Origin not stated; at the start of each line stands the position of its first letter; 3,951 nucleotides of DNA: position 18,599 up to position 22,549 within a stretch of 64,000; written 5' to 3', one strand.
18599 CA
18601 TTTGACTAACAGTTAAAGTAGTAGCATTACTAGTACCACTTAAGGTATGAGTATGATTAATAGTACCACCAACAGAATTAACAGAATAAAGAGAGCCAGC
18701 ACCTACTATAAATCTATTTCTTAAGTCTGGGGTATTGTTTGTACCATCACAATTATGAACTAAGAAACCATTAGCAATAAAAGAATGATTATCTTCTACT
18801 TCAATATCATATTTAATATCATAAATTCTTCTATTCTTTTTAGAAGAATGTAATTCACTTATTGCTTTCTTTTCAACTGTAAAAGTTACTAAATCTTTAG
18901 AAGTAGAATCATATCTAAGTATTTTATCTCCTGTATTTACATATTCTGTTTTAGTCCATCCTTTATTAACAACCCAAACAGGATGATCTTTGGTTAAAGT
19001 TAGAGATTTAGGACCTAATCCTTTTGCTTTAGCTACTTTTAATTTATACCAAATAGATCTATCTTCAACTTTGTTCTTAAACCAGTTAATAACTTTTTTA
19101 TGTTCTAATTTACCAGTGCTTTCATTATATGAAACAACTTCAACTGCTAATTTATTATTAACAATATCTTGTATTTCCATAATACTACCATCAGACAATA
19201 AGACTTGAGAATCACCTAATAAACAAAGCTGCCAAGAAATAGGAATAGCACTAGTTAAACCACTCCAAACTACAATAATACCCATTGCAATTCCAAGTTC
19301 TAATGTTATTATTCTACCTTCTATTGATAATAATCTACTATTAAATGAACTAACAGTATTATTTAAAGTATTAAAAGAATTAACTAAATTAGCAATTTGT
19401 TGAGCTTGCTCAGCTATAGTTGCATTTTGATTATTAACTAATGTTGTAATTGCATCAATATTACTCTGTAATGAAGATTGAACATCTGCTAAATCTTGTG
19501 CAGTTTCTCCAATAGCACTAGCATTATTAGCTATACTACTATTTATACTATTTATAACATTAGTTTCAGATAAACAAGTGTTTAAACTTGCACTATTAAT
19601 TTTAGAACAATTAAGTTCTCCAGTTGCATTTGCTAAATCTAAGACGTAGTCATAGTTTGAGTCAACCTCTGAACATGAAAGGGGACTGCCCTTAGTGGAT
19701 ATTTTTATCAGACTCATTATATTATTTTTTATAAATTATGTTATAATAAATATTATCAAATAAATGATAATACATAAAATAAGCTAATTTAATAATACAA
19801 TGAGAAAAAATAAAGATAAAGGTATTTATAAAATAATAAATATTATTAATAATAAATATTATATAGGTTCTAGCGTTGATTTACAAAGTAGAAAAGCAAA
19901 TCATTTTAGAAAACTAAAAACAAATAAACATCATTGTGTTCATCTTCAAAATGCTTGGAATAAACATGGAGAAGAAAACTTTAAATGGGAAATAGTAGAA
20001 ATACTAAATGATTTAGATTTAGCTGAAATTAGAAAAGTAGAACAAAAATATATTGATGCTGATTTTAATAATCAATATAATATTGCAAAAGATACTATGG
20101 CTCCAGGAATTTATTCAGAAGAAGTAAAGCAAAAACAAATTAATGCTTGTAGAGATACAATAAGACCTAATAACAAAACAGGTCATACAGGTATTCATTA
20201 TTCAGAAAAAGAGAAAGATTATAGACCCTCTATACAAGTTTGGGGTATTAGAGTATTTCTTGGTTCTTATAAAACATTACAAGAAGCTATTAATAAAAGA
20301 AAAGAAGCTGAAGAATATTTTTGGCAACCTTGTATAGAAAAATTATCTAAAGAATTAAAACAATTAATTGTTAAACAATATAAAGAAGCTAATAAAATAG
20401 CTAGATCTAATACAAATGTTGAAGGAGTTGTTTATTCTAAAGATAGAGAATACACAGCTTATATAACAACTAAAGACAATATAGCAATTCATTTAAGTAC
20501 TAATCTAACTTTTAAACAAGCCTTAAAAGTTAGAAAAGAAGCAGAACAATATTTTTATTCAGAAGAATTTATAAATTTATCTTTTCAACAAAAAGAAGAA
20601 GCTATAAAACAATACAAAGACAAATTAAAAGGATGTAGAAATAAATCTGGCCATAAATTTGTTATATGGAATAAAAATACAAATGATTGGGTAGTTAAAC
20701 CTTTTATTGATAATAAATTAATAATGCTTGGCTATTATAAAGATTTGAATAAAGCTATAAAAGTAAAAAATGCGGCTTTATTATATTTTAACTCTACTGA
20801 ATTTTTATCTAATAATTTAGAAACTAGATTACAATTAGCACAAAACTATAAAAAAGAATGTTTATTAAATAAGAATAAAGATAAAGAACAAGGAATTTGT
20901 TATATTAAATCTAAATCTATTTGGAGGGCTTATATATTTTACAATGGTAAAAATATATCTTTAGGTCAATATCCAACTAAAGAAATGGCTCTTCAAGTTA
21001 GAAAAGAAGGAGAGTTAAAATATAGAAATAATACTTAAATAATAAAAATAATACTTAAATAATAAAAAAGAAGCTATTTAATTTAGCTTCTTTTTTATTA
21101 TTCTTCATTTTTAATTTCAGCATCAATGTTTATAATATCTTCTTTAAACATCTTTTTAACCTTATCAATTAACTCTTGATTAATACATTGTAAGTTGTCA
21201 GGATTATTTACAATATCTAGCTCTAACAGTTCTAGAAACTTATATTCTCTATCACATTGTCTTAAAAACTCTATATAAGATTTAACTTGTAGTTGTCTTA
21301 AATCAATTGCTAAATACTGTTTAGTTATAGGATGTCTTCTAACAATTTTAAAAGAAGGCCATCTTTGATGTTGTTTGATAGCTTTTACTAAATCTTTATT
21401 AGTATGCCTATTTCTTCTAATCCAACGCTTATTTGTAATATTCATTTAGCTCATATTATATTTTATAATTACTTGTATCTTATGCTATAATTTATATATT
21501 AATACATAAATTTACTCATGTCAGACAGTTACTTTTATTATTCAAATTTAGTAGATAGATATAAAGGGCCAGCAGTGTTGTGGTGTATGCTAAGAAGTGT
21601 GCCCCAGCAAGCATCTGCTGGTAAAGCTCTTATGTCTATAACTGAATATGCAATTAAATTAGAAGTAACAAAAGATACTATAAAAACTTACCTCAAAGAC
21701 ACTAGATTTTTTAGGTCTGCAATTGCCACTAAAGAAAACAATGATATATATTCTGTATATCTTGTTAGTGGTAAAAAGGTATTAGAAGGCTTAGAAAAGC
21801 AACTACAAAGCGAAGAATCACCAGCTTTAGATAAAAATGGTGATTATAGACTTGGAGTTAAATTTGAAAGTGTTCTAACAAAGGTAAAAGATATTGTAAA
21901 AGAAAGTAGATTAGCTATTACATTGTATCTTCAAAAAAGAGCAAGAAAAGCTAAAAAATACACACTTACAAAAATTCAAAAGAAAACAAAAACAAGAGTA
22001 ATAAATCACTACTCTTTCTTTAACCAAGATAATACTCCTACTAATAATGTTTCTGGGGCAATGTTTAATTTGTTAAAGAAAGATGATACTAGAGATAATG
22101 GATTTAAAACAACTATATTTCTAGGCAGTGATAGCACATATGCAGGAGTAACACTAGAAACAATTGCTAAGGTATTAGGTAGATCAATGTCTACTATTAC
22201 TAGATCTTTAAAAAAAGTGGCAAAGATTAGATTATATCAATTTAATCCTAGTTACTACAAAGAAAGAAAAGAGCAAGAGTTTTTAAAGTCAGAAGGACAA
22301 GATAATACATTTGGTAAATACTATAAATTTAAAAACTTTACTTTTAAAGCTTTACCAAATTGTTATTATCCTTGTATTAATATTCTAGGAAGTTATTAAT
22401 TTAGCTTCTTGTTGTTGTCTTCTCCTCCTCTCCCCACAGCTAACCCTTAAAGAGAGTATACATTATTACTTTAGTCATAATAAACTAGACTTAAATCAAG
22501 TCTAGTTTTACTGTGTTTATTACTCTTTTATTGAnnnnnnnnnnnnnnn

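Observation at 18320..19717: Mini-intein inserted in a tail-collar-domain structural protein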

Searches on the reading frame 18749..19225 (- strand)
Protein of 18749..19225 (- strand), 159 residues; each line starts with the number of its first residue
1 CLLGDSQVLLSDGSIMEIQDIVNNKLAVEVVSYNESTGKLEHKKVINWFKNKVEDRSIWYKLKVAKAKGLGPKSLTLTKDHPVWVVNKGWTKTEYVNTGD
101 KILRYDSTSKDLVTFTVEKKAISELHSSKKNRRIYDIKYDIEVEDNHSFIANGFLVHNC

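Call 8: search_protein_families(library=pfam, proteins=[window:18752-19225:-], max_evalue=0.01)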
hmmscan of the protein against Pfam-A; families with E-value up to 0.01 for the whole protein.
seq(158 aa): 4 families
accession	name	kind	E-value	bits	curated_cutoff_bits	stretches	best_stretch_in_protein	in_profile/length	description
PF14890.11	Intein_splicing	-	3.7e-09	37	35.8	1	9-158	2-155/155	Intein splicing domain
PF07591.16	PT-HINT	-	2.7e-05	24.9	27.7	1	21-158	11-136/137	Pretoxin HINT domain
PF08517.17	AXH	-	0.00025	22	33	1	6-92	5-88/116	Ataxin-1 and HBP1 module (AXH)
PF01079.26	Hint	-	0.0022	18.1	29.7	1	1-93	13-96/213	Hint module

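Call 9: search_protein_families(library=phrogs, proteins=[window:18752-19225:-], max_evalue=0.001)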
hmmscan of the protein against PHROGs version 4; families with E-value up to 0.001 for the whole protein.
seq(158 aa): 1 family
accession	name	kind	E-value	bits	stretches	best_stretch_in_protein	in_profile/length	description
phrog_16259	-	DNA, RNA and nucleotide metabolism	1.6e-07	31.9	1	1-103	233-327/330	DNA helicase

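Call 52: search_solved_structures(query=window:18749-19225:-, max_evalue=0.01, show_alignments=2)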
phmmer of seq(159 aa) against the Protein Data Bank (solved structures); distinct sequences matched with E-value up to 0.01: 14.
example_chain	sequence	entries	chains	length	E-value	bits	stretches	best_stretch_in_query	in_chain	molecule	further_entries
7cfv_A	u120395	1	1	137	9.5e-11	44.8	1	2-158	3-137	Spl DnaX mini-intein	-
3ifj_A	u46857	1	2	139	5.9e-06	29.2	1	13-158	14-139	Endonuclease PI-MtuI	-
5k08_A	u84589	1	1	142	6e-06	29.2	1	13-159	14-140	RecA mini intein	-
5i0a_A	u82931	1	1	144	6.3e-06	29.2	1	13-159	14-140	Intein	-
2in0_A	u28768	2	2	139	8.8e-06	28.7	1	13-158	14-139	Endonuclease PI-MtuI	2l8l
8ubs_A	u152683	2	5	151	1e-05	28.5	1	2-157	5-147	NrdJ-1 | Nrdj-1 intein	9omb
2in9_A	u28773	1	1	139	2e-05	27.6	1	13-158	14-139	Endonuclease PI-MtuI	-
3igd_A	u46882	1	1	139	5.2e-05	26.2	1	13-158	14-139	Endonuclease PI-MtuI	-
2in8_A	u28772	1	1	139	0.00011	25.2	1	13-158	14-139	Endonuclease PI-MtuI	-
2imz_A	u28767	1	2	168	0.00019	24.4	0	13-103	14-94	Endonuclease PI-MtuI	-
6rpq_A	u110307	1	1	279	0.00022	24.2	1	71-158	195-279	Ubiquitin-like protein SMT3,1108aa long hypothetical cell division control protein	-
9hth_A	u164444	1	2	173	0.00054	22.9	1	31-157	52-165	DNA-directed DNA polymerase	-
2jmz_A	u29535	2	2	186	0.0019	21.1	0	30-152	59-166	Hypothetical protein MJ0781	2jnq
1mi8_A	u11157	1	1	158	0.0019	21.1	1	3-157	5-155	DnaB intein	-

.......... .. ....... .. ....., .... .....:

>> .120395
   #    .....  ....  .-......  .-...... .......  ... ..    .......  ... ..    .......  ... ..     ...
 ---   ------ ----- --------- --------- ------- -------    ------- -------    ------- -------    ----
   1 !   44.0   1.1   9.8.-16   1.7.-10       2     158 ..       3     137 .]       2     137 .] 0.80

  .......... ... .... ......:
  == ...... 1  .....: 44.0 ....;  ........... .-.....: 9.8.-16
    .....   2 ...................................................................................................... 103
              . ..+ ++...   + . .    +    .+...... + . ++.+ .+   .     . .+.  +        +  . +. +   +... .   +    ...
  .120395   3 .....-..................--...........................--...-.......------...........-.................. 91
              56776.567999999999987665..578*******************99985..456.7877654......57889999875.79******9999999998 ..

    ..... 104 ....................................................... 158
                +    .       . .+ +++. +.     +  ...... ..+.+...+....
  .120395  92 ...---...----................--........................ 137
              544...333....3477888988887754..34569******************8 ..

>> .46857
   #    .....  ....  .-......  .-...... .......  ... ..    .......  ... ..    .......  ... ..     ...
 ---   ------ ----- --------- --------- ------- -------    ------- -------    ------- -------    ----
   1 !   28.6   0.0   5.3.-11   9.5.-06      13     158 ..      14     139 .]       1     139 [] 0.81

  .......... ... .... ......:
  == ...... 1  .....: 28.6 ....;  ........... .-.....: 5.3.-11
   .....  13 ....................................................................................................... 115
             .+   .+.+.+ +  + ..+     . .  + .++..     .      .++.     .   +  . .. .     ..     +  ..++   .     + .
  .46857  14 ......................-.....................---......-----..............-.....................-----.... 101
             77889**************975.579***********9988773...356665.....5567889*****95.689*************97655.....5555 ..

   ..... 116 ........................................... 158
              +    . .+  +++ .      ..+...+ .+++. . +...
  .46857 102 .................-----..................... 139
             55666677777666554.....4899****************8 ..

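Call 72: predict_structure(alignment_id=A2)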
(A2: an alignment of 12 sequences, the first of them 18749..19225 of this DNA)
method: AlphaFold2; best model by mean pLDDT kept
length: 159 residues; sequences in the alignment: 12
mean_pLDDT: 89.7   pTM: 0.85
mean pLDDT of the five models: 89.7, 89.2, 89.1, 89.0, 85.5
residues with pLDDT >= 90: 121; 70-90: 21; 50-70: 17; < 50: 0
segments of 3 or more residues with pLDDT < 50: none
pLDDT, mean of each block of 10 residues (from residue 1): 95 96 97 95 97 85 73 89 95 95 91 92 62 82 96 94
secondary structure, 60 per line:
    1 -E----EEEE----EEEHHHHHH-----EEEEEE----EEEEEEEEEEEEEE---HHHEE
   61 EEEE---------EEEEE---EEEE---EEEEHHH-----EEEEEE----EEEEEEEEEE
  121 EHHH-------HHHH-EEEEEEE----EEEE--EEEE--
elements in order: E7-10 E15-17 H18-23 E29-34 E39-52 E59-64 E74-78 E82-85 E89-92 E101-106 E111-121 H132-135 E137-143 E148-151 E154-157

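Call 74: fold_search(model_id=the predicted structure, library=pdb)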
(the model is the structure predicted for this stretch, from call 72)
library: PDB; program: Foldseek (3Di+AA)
matches with E <= 10: 310; with E <= 0.001: 61
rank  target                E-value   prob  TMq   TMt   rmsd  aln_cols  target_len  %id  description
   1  5i0a                  5.3e-12  1.00  0.71  0.79   4.2       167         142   22  RecA mini intein in complex with cisplatin (released 2016-09-21)
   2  2in9                  6.7e-12  1.00  0.76  0.87   2.8       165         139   22  crystal structure of Mtu recA intein, splicing domain (released 2007-05-01)
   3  2in0                  1.3e-11  1.00  0.73  0.83   3.2       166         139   22  crystal structure of Mtu recA intein splicing domain (released 2007-05-01)
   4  2in8                  1.9e-11  1.00  0.76  0.87   2.9       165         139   22  crystal structure of Mtu recA intein, splicing domain (released 2007-05-01)
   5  3igd                  2.3e-11  1.00  0.75  0.85   2.6       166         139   22  Crystal structure of Mtu recA intein, splicing domain (released 2009-10-06)
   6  3ifj_A                4.1e-11  1.00  0.77  0.87   2.3       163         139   23  Crystal structure of Mtu recA intein, splicing domain (released 2009-10-06)
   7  2imz_A                3.9e-10  1.00  0.72  0.79   3.4       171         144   21  Crystal structure of Mtu recA intein splicing domain (released 2007-05-01)
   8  2imz_B                4.5e-10  1.00  0.72  0.80   3.8       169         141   21  Crystal structure of Mtu recA intein splicing domain (released 2007-05-01)
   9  1mi8                  5.1e-10  1.00  0.72  0.80   3.1       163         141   21  2.0 Angstrom crystal structure of a DnaB intein from Synechocystis sp. PCC 6803 (released 2003-08-19)
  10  6fre                  7.5e-10  1.00  0.71  0.74   2.9       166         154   20  Crystal structure of G-1F/H73A mutant of Ssp DnaB Mini-Intein variant M86 (released 2019-01-30)
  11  7cfv_MODEL_1_A        1.6e-09  1.00  0.71  0.81   2.9       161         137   28  Solution NMR structure of DnaX mini intein from Spirulina platensis (released 2020-12-23)
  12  6frh_B                2.5e-09  1.00  0.72  0.76   3.9       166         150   20  Crystal structure of Ssp DnaB Mini-Intein variant M86 (released 2019-01-30)
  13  6frg                  4.1e-09  1.00  0.69  0.70   4.3       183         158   20  Crystal structure of G-1F mutant of Ssp DnaB Mini-Intein variant M86 (released 2019-01-30)
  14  9hth_B                5.4e-09  1.00  0.75  0.69   3.1       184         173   21  Crystal structure of the fused, cysteine-less Aes123 PolB1 split intein (with S1A, N159A mutations) (released 2025-05-07)
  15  6frh_A                5.7e-09  1.00  0.73  0.72   3.1       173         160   20  Crystal structure of Ssp DnaB Mini-Intein variant M86 (released 2019-01-30)
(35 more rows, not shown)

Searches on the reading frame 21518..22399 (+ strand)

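Call 8: search_protein_families(library=pfam, proteins=[window:21518-22399:+], max_evalue=0.01)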
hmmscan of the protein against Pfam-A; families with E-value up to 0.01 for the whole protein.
window:21518-22399:+ (293 aa): 2 families
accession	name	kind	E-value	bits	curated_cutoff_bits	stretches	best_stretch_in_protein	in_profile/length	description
PF13936.12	HTH_38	-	0.00051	20.2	27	1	209-232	19-42/44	Helix-turn-helix domain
PF13384.12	HTH_23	-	0.0049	17.1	24.6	0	209-233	16-40/50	Homeodomain-like domain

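Call 9: search_protein_families(library=phrogs, proteins=[window:21518-22399:+], max_evalue=0.001)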
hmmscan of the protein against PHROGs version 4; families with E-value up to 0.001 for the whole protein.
window:21518-22399:+ (293 aa): 0 families
